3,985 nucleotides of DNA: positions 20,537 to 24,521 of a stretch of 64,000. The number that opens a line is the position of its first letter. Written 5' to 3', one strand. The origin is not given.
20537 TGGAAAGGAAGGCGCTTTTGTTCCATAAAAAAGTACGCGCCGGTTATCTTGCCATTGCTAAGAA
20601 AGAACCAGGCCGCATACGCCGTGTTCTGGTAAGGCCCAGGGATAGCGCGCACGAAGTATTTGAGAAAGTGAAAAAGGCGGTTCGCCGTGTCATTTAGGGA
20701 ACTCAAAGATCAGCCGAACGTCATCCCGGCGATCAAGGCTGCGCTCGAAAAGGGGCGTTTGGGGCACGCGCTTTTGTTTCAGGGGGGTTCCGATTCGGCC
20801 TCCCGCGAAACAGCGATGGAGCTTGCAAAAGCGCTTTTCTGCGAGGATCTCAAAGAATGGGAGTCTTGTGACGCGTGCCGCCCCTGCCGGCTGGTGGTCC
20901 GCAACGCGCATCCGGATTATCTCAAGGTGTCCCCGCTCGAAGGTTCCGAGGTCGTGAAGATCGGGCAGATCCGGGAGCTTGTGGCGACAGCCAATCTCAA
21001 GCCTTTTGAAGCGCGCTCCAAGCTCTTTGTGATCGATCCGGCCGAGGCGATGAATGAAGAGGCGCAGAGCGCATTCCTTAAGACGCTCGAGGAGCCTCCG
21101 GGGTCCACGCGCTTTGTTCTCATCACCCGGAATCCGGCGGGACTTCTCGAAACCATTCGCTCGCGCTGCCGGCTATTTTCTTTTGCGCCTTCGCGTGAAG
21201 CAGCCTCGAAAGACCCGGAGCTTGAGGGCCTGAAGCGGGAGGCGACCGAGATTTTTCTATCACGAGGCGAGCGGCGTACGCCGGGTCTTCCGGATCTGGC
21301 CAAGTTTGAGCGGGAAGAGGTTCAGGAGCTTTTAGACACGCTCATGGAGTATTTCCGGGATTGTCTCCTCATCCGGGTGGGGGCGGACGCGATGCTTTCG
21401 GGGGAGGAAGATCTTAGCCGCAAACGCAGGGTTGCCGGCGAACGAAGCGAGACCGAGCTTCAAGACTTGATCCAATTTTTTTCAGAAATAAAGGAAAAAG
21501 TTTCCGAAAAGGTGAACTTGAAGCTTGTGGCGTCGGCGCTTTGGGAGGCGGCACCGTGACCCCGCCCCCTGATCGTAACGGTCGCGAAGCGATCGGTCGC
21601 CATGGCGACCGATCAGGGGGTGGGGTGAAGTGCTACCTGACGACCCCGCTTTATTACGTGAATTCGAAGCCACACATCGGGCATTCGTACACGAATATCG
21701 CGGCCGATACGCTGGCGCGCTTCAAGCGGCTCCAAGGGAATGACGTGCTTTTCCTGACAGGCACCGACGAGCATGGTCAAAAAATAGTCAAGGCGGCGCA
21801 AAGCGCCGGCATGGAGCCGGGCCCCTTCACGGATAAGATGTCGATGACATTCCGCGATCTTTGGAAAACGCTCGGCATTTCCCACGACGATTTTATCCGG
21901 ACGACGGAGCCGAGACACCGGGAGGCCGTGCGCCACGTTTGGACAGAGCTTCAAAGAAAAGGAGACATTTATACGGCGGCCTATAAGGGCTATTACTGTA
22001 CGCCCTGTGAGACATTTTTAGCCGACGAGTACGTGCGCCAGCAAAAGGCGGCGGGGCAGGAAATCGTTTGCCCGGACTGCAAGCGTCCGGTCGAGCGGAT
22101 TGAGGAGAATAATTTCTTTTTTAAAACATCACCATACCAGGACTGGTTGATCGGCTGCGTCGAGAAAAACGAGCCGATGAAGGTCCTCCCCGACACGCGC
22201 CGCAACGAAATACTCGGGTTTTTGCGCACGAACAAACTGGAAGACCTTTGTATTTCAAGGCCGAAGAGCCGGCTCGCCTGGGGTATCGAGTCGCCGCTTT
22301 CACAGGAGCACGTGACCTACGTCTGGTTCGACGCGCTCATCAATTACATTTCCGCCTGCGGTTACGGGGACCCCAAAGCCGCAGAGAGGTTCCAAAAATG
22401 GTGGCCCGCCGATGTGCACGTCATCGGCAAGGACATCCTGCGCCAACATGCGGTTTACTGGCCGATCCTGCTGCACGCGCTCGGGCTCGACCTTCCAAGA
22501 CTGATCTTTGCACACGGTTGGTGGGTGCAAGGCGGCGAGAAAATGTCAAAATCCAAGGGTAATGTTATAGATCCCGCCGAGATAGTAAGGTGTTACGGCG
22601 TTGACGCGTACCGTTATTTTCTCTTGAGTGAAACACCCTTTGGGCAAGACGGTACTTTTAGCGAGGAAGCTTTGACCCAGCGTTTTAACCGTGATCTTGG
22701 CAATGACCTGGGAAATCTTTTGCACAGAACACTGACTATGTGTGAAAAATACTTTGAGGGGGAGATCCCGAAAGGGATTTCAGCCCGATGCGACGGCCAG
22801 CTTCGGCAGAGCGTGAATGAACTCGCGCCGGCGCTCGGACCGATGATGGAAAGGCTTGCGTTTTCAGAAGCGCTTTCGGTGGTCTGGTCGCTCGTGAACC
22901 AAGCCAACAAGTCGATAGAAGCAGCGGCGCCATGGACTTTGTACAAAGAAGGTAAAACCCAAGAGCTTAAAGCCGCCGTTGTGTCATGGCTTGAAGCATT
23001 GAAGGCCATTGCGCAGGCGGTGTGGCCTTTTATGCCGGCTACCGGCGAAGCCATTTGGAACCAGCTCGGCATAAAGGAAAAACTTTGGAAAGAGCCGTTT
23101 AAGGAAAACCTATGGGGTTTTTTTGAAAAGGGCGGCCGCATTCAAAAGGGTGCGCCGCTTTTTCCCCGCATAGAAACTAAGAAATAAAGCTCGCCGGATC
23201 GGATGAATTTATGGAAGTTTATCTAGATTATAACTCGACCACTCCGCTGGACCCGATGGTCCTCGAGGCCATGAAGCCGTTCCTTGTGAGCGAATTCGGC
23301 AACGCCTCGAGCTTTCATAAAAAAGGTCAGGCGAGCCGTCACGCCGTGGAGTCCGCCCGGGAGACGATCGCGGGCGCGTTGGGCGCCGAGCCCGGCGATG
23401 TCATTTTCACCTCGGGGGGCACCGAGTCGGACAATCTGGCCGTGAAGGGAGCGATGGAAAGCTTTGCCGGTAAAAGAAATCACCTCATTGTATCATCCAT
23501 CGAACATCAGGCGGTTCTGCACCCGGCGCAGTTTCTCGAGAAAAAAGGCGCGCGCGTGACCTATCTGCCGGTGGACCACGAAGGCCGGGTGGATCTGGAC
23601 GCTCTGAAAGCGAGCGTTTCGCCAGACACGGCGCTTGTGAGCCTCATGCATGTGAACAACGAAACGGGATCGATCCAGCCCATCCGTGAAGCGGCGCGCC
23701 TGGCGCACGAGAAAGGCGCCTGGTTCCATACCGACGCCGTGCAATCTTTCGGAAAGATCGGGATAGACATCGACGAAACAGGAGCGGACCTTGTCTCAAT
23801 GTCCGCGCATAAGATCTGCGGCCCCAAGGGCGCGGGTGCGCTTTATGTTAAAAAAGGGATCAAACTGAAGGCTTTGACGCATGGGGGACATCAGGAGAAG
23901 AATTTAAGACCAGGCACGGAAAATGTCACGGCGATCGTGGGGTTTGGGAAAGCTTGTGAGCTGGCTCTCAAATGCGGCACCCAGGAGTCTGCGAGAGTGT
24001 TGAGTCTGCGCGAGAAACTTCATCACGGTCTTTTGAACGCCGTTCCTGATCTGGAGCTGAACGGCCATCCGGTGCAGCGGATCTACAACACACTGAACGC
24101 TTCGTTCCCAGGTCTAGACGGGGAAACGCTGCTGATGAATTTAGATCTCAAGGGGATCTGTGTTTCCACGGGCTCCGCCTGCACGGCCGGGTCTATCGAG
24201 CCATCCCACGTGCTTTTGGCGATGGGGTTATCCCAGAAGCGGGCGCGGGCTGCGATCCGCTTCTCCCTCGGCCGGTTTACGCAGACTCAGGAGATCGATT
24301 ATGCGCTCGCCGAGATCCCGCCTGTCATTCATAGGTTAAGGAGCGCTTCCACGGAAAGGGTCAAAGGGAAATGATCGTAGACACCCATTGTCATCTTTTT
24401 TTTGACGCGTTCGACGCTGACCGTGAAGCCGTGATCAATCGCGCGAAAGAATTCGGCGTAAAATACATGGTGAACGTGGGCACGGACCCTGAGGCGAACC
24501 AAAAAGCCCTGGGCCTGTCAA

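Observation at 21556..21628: Copy E3 between holB and metG: mutually exclusive inner 24-bp perfect palindrome vs outer arms, and in-frame read-through into metG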

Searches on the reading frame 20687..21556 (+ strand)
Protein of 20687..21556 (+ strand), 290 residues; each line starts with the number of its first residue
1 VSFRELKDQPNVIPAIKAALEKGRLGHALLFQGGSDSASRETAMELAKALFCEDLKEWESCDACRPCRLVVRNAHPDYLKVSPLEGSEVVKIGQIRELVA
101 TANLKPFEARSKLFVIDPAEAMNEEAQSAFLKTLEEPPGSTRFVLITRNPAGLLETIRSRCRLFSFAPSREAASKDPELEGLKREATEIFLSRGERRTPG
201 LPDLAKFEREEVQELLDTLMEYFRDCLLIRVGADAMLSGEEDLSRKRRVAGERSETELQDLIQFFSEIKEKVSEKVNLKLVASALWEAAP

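Call 47: search_protein_families(library=pfam, proteins=[window:20687-21556:+], max_evalue=0.00001)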
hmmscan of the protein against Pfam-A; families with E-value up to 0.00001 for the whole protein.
window:20687-21556:+ (290 aa): 1 family
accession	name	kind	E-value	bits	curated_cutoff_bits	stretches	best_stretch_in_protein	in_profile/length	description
PF13177.12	DNA_pol3_delta2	-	1.1e-46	159.2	27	1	9-168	2-159/161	DNA polymerase III, delta subunit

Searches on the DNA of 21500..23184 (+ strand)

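Call 53: search_rna_families(source=window, start=21500, end=21700, threshold=evalue, max_evalue=10)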
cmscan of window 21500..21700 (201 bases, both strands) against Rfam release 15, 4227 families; matches with E-value up to 10: 17.
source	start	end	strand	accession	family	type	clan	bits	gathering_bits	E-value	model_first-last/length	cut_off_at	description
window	21590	21615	-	RF03934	mir-m107-1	Gene; miRNA;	-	20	83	0.17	1-65/65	no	mir-m107-1 microRNA precursor family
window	21560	21625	+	RF03900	mir-9242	Gene; miRNA;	-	20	62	0.31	1-66/66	no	mir-9242 microRNA precursor family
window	21560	21625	-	RF03900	mir-9242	Gene; miRNA;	-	18.6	62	0.69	1-66/66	no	mir-9242 microRNA precursor family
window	21561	21625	+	RF02928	Actinomyces-1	Gene; sRNA;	-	18.5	39.1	0.67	1-110/110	no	Actinomyces-1 RNA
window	21573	21609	+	RF01333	CRISPR-DR20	Gene; CRISPR;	-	17.2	42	0.37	1-36/36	no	CRISPR RNA direct repeat element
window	21552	21631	-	RF04126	mir-9198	Gene; miRNA;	-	16.7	92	1.1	1-79/79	no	mir-9198 microRNA precursor family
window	21564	21627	-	RF03276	mir-2232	Gene; miRNA;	-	16.2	70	0.85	1-91/91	no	mir-2232 microRNA precursor family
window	21559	21626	+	RF03207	mir-3960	Gene; miRNA;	-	15.8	73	8.1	1-73/73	no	mir-3960 microRNA precursor family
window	21646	21673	-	RF01077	TLS-PK2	Cis-reg;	-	15.5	42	1.4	1-66/66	no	Pseudoknot of tRNA-like structure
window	21542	21642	-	RF03248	MIR9772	Gene; miRNA;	-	15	64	3.7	1-92/92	no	MIR9772 microRNA precursor family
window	21562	21623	+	RF03169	c-di-GMP-II-GAG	Cis-reg; riboswitch;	CL00127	14.9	40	2.2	1-86/86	no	c-di-GMP-II-GAG riboswitch aptamer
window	21541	21639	+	RF04175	mir-1260b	Gene; miRNA;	-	14.6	81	2.7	1-108/108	no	mir-1260b microRNA precursor family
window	21539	21652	+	RF02809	RsmW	Gene; sRNA;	CL00106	13.8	52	2.6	1-124/124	no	RsmW RNA family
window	21556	21625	-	RF02968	DUF3800-IX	Gene; sRNA;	-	13.8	36.8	2.7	1-67/67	no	DUF3800-IX RNA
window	21559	21626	+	RF03771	mir-341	Gene; miRNA;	-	13.8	90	3.4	19-78/96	no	mir-341 microRNA precursor family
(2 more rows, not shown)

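Call 74: search_rna_families(sources=[L026, L046, L099, L100, L105, L106, L107, L109, L112], threshold=gathering)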
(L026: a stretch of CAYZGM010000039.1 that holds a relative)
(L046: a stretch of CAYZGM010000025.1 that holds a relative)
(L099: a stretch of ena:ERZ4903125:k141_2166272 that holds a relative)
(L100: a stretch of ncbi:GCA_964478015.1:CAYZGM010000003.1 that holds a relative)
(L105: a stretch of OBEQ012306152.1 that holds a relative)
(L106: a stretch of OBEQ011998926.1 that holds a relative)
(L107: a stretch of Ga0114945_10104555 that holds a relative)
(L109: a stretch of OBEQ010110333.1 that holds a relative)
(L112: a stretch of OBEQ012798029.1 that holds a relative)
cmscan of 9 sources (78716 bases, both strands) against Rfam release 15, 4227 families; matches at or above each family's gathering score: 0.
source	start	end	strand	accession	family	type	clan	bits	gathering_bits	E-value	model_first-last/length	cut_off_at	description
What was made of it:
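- Tried and rejected: Hammerhead-like reading of CUGAU...GAAA in some copies: no Rfam support (call 74).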

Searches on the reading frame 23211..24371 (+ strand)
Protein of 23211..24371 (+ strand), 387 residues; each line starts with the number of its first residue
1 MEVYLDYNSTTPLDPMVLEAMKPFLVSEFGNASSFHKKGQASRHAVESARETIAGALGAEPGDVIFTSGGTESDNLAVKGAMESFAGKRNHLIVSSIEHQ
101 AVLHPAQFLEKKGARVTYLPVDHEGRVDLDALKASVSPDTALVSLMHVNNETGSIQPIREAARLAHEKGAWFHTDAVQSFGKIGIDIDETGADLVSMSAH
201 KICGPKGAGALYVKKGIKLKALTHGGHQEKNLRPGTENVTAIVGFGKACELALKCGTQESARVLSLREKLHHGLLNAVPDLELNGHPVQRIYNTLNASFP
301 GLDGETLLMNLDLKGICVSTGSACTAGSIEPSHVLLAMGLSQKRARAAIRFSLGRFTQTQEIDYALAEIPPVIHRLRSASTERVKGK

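Call 20: find_encoding_contigs(protein=window:23211-24371:+, flank=10000, max_places=6)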
Protein window:23211-24371:+ (387 aa): 3 contigs read that carry it; 3 places shown.
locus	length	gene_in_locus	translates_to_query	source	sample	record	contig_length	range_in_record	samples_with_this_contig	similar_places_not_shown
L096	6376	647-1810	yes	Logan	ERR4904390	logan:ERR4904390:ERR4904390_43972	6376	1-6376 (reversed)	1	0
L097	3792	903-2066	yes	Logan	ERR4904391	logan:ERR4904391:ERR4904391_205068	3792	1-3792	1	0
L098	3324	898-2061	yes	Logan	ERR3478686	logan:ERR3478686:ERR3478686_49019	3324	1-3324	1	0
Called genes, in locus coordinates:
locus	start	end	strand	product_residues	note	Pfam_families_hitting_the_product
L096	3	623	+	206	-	?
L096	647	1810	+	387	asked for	PF00266:Aminotran_5, PF01212:Beta_elim_lyase (weak)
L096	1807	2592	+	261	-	PF01026:TatD_DNase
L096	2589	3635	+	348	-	PF02517:Rce1-like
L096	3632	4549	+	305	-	PF00586:AIRS, PF02769:AIRS_C (weak)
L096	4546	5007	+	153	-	PF02367:TsaE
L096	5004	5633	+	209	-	PF00814:TsaD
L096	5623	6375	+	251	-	?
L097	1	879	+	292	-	?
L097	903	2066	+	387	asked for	PF00266:Aminotran_5, PF01212:Beta_elim_lyase (weak)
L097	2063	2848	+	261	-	PF01026:TatD_DNase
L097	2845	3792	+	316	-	?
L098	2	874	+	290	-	?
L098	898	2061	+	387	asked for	PF00266:Aminotran_5, PF01212:Beta_elim_lyase (weak)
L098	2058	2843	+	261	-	PF01026:TatD_DNase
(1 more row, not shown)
